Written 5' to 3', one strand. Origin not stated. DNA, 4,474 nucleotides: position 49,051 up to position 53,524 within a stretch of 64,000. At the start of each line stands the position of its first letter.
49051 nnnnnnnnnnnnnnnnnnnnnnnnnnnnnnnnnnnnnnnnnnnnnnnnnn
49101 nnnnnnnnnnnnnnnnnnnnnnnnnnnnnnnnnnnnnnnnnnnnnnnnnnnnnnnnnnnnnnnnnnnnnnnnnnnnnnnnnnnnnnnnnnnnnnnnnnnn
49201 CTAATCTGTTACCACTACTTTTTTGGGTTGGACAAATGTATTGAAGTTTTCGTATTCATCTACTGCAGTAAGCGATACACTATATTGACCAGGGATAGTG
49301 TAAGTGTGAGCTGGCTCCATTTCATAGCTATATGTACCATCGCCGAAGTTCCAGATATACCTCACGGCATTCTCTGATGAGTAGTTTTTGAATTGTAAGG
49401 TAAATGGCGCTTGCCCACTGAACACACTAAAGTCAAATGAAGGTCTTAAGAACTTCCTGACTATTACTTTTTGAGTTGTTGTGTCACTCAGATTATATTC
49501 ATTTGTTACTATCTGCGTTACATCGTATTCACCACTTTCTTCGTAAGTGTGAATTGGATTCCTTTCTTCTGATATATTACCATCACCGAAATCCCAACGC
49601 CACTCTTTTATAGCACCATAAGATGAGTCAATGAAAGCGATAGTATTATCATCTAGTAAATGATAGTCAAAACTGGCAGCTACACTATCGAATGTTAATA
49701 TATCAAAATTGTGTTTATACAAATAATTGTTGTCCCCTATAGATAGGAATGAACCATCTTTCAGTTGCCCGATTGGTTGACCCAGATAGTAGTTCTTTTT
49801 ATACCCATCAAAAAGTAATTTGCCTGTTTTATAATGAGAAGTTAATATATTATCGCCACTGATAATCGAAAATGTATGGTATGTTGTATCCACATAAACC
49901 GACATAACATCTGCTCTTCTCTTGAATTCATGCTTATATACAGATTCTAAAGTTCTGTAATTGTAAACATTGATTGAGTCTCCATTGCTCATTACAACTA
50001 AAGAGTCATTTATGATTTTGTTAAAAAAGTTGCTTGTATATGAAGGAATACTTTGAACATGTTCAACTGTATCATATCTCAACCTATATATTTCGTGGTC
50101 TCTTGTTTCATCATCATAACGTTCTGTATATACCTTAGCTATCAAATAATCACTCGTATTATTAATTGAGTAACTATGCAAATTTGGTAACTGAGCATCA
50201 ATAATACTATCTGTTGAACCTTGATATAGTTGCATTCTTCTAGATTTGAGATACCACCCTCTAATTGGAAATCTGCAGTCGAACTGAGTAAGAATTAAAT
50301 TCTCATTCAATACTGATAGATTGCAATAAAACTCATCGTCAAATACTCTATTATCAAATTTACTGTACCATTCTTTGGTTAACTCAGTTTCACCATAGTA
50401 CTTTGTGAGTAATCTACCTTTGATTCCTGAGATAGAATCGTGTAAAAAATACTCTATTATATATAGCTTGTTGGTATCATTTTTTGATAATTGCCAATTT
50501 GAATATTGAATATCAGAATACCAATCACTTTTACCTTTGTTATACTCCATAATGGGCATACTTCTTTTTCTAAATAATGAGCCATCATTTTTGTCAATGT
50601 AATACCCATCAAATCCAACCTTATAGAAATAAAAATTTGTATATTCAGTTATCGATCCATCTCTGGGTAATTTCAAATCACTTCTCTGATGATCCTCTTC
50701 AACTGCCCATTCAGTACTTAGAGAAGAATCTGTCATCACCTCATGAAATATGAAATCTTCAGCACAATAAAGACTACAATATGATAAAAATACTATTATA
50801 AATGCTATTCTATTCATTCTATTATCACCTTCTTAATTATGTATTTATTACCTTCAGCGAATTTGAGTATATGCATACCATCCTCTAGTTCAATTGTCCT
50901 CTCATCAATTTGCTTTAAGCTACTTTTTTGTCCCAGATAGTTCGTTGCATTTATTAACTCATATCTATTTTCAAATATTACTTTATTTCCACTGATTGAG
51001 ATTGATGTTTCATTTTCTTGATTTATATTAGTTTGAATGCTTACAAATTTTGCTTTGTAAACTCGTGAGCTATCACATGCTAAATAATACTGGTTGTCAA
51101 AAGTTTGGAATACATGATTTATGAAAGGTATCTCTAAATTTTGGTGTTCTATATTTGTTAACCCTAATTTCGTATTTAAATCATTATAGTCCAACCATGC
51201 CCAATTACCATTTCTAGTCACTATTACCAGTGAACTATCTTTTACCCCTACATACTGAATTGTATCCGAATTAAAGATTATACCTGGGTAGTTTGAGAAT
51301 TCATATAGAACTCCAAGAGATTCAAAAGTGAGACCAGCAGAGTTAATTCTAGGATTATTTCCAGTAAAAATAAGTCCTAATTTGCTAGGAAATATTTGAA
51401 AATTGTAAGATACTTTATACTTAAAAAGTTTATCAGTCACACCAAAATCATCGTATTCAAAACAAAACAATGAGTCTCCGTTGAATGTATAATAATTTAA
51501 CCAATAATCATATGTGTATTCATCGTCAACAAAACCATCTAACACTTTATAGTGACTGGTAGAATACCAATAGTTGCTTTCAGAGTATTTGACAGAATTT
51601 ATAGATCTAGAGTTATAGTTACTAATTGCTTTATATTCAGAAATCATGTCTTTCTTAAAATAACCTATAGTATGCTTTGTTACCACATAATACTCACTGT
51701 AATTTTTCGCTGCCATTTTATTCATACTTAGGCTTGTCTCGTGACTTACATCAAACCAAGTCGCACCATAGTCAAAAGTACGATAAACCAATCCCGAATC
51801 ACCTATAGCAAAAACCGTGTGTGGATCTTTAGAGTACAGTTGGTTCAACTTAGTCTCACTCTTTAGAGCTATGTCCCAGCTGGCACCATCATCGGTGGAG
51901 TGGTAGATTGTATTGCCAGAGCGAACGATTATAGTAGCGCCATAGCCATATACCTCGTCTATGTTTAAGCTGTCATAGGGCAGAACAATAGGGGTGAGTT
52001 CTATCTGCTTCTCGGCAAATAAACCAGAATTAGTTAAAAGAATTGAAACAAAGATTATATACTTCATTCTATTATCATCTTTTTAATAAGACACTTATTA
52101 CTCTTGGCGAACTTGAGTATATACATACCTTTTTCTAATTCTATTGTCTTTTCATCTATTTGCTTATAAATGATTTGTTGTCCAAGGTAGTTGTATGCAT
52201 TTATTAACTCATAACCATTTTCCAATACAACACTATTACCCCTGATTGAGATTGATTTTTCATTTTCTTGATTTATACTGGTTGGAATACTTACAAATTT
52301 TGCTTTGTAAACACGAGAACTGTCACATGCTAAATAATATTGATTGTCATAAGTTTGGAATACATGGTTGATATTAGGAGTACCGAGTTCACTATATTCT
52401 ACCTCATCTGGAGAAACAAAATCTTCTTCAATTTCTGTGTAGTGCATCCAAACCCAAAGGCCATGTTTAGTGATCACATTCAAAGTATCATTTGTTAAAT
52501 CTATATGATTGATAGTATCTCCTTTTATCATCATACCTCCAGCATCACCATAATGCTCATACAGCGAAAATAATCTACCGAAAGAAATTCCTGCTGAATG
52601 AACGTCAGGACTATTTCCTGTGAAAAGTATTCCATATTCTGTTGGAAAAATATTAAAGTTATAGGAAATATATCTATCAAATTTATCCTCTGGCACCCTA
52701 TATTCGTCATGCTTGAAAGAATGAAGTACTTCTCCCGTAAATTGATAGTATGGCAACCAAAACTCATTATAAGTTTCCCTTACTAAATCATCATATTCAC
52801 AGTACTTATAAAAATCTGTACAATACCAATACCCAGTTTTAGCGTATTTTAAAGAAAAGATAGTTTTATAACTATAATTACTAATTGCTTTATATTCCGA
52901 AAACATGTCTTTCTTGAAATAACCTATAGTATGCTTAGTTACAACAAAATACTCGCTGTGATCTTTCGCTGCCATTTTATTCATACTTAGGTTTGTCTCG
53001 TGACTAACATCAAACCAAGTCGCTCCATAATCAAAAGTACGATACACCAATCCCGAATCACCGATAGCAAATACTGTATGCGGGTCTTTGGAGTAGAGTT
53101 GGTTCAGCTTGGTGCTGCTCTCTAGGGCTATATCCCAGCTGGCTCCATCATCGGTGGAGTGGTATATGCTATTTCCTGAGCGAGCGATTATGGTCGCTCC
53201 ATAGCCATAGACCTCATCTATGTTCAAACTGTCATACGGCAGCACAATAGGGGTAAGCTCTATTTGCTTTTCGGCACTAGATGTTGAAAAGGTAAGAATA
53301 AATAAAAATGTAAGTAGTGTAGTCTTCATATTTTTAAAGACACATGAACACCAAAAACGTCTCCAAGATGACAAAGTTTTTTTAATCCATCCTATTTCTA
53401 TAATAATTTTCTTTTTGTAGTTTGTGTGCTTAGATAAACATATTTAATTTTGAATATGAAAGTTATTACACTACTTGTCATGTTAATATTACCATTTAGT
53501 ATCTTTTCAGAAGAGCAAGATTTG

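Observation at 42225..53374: Gap-free 11.1-kb array of eight translationally coupled secreted-protein genes (A-A-B-A-B-A-B-A) built from alternating invariant and hypervariable blocks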

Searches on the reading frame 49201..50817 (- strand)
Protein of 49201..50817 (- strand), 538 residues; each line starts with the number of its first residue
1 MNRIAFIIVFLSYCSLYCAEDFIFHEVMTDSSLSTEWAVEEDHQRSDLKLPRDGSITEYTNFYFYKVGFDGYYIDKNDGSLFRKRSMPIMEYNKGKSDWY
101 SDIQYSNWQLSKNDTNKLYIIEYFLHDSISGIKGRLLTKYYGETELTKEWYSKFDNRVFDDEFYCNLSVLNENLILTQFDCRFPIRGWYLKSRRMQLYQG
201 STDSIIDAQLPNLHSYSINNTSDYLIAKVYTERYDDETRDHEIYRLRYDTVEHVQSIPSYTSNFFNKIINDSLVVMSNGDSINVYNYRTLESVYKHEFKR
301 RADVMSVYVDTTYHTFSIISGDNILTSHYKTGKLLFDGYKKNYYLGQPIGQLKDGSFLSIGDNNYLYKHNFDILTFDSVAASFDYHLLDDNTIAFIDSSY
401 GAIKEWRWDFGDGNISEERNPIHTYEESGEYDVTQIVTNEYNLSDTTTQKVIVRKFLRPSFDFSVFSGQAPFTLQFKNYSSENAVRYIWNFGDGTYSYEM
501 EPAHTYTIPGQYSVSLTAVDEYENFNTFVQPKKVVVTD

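Call 3: search_protein_families(library=pfam, proteins=[window:49201-50817:-], max_evalue=1)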
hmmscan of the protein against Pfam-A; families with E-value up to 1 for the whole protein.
window:49201-50817:- (538 aa): 4 families
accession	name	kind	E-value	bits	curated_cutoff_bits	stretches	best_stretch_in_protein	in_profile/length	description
PF18911.6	PKD_4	-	1.4e-28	99.2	27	2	394-451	25-83/85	PKD domain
PF00801.26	PKD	-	6.9e-22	77.7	23.5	2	400-449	26-77/80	PKD domain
PF16820.11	PKD_3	-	0.005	17.1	26.3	1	404-436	33-65/68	PKD-like domain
PF03739.19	LptF_LptG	-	0.29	10.6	27.9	1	336-437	124-230/353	Lipopolysaccharide export system permease LptF/LptG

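Call 4: search_protein_families(library=ncbifam, proteins=[window:49201-50817:-], max_evalue=1)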
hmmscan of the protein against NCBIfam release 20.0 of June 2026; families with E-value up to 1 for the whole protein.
window:49201-50817:- (538 aa): 2 families
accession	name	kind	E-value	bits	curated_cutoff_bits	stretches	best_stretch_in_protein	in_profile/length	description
TIGR00864.1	PCC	subfamily_domain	4.2e-10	36.7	1861.4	2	475-529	1416-1470/2700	polycystin cation channel protein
NF058578.1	CPR_pilus_PamR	equivalog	0.12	11.2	300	0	499-523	203-227/297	pilus system RbmA-like protein PamR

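Call 39: search_protein_families(library=phrogs, proteins=[window:49201-50817:-], max_evalue=0.01)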
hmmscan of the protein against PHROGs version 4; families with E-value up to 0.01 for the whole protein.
window:49201-50817:- (538 aa): 0 families

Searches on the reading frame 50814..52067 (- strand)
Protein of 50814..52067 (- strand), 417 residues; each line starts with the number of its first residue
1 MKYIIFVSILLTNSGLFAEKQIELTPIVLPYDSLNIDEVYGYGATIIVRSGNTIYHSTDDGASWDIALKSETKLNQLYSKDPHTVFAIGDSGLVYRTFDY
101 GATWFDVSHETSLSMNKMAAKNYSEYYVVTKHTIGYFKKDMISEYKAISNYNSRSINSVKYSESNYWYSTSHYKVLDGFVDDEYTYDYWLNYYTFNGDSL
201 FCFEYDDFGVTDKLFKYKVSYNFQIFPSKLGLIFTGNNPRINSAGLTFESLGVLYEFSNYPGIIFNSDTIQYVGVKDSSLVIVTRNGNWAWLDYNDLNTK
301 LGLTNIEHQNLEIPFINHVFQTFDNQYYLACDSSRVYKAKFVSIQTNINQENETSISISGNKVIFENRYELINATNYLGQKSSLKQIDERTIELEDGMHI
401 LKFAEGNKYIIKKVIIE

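Call 3: search_protein_families(library=pfam, proteins=[window:50814-52067:-], max_evalue=1)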
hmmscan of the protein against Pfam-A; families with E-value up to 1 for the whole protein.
window:50814-52067:- (417 aa): 1 family
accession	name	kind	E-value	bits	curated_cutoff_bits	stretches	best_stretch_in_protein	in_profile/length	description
PF14870.12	PSII_BNR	-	0.00013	21.8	27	1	47-167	77-202/303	Photosynthesis system II assembly factor YCF48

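Call 4: search_protein_families(library=ncbifam, proteins=[window:50814-52067:-], max_evalue=1)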
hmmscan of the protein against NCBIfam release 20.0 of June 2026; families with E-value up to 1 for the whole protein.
window:50814-52067:- (417 aa): 2 families
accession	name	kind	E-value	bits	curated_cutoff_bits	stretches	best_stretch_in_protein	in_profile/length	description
NF045728.1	glycosyl_F510_1955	equivalog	1.1e-06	28.1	175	1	38-132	106-197/246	F510_1955 family glycosylhydrolase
NF010237.0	PRK13684.1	equivalog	0.00043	19.4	326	1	50-167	107-229/334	photosynthesis system II assembly factor Ycf48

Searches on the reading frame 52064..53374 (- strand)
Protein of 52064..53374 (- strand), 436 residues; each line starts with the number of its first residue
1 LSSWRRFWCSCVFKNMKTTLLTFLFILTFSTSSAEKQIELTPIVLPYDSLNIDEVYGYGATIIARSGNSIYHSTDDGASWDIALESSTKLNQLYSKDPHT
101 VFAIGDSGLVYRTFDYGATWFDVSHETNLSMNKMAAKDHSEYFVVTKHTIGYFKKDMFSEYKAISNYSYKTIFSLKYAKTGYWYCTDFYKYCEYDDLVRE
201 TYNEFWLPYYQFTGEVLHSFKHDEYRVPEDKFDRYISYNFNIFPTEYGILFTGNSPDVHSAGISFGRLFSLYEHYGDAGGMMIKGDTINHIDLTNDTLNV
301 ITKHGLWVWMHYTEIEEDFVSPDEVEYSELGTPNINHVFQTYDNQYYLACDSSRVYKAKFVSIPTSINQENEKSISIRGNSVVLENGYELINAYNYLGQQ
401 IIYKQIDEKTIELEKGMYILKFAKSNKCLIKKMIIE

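Call 3: search_protein_families(library=pfam, proteins=[window:52064-53374:-], max_evalue=1)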
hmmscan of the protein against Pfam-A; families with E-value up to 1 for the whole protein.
window:52064-53374:- (436 aa): 4 families
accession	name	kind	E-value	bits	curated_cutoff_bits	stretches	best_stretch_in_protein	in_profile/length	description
PF15902.12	Sortilin-Vps10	-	2.5e-05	23.7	33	1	69-183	2-132/446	Sortilin, neurotensin receptor 3,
PF14870.12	PSII_BNR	-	0.0011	18.8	27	1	68-148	82-165/303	Photosynthesis system II assembly factor YCF48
PF18962.6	Por_Secre_tail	-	0.0096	16.6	27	1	385-435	23-75/75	Secretion system C-terminal sorting domain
PF02012.26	BNR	-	0.18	12.4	27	0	71-80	1-10/12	BNR/Asp-box repeat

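Call 4: search_protein_families(library=ncbifam, proteins=[window:52064-53374:-], max_evalue=1)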
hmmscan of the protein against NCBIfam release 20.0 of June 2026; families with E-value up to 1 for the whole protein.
window:52064-53374:- (436 aa): 3 families
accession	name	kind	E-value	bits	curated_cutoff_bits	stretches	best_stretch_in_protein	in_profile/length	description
NF045728.1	glycosyl_F510_1955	equivalog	1.1e-06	28.1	175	1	53-147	105-196/246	F510_1955 family glycosylhydrolase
TIGR04183.1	Por_Secre_tail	domain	0.004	17.1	23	1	389-435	22-71/72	T9SS type A sorting domain-containing protein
NF010237.0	PRK13684.1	equivalog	0.0042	16.1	326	1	68-152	109-196/334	photosynthesis system II assembly factor Ycf48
